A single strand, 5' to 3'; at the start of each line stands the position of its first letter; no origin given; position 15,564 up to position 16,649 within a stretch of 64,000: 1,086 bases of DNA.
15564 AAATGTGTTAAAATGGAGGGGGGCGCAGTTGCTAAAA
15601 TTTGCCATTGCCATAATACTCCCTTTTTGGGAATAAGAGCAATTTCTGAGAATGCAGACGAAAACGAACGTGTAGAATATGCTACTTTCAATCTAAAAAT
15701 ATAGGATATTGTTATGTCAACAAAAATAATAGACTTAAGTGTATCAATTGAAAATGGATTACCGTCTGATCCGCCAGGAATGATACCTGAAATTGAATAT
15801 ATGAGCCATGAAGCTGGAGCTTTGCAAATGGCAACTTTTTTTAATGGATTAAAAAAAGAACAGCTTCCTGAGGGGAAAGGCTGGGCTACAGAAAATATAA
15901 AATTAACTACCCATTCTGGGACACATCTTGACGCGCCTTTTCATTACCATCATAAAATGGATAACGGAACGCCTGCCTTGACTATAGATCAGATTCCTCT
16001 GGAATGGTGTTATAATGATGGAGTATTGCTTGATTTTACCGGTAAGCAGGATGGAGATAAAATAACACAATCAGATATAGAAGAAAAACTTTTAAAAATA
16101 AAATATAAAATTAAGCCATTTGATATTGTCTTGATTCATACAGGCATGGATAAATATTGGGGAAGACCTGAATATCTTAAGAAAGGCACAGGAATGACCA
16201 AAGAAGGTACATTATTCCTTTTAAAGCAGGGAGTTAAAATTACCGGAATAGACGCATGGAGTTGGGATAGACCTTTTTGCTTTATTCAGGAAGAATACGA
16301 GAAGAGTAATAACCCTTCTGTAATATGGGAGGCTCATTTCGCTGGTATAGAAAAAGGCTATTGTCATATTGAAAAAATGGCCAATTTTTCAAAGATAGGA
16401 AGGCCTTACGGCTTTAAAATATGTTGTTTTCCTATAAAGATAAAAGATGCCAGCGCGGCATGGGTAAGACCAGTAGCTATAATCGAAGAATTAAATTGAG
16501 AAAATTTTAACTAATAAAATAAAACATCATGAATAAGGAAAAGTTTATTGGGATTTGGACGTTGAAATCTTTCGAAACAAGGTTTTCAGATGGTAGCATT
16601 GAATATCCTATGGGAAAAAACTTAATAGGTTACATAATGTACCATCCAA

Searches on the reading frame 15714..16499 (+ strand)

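Call 98: search_protein_families(library=pfam, proteins=[window:15714-16499:+], max_evalue=1e-10)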
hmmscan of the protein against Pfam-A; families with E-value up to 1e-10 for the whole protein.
window:15714-16499:+ (261 aa): 1 family
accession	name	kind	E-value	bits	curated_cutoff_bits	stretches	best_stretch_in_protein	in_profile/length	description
PF04199.19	Cyclase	-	6.3e-36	124.1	23.1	1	6-186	1-142/142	Putative cyclase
